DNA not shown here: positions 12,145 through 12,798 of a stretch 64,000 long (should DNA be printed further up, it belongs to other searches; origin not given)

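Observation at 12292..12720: SqrR/BigR-like ArsR regulator and AT-rich inverted repeat upstream of the SQR selenoprotein gene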

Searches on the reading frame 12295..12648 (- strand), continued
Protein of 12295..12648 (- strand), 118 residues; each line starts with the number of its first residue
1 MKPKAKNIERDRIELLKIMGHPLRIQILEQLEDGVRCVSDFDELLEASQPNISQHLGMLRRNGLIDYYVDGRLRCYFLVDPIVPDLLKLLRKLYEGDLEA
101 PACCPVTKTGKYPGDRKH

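Call 67: find_encoding_contigs(protein=P0125, flank=3000, max_places=3)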
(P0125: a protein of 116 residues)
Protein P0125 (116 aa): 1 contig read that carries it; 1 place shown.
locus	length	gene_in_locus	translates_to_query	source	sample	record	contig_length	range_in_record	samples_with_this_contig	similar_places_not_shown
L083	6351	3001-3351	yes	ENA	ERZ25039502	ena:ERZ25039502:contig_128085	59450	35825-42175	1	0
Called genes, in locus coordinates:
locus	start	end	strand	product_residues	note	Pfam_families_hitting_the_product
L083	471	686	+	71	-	PF00152:tRNA-synt_2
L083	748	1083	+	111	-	PF02938:GAD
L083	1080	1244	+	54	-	-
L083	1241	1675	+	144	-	PF00152:tRNA-synt_2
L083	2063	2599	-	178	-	PF05573:NosL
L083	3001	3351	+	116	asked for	PF01022:HTH_5 (faint)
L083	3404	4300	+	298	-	PF00586:AIRS, PF02769:AIRS_C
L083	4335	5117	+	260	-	PF01925:TauE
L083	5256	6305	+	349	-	PF02737:3HCDH_N, PF03446:NAD_binding_2 (faint), PF00725:3HCDH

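Call 70: search_protein_families(library=pfam, proteins=[L057:2578-3672:+, L057:2216-2590:+, L077:8820-9944:+, L077:10155-11006:+, L075:4544-5800:+], max_evalue=0.001)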
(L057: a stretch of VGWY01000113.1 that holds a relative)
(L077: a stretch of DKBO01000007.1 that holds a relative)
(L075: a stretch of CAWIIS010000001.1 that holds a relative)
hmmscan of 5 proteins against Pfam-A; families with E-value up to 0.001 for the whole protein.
L057:2578-3672:+ (365 aa): 1 family
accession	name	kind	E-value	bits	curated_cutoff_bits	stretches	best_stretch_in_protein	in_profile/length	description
PF01758.21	SBF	-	2.7e-60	203.8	24.3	1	60-256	1-190/191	Sodium Bile acid symporter family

L057:2216-2590:+ (125 aa): 3 families
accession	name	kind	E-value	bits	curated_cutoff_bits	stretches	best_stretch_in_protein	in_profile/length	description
PF01022.26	HTH_5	-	4.7e-18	65.2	22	1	13-58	1-46/47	Bacterial regulatory protein, arsR family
PF12840.13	HTH_20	-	2.4e-09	37.4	27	1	11-58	1-49/51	Helix-turn-helix domain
PF24034.1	DUF7343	-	0.00029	21.1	27.6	1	11-64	2-55/62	Domain of unknown function (DUF7343)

L077:8820-9944:+ (375 aa): 5 families
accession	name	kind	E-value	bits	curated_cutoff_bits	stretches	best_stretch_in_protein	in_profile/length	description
PF00266.25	Aminotran_5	-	1e-76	258.8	21.5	1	5-361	1-368/371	Aminotransferase class-V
PF01041.23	DegT_DnrJ_EryC1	-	1.4e-10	41.4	19.8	1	55-183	33-151/360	DegT/DnrJ/EryC1/StrS aminotransferase family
PF01212.27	Beta_elim_lyase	-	1.2e-07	31.8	27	1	52-179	38-170/288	Beta-eliminating lyase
PF01053.26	Cys_Met_Meta_PP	-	0.00013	21.1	27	1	41-199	50-194/381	Cys/Met metabolism PLP-dependent enzyme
PF00155.27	Aminotran_1_2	-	0.00084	19.1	19.7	0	35-178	31-186/361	Aminotransferase class I and II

L077:10155-11006:+ (284 aa): 1 family
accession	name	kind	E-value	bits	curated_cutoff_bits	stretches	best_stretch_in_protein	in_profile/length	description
PF04116.19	FA_hydroxylase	-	1.6e-26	93.7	31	1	89-224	3-132/132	Fatty acid hydroxylase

L075:4544-5800:+ (419 aa): 1 family
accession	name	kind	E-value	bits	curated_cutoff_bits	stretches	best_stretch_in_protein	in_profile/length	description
PF06980.17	DUF1302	-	0.00011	21.9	23.2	1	34-135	98-194/541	Protein of unknown function (DUF1302)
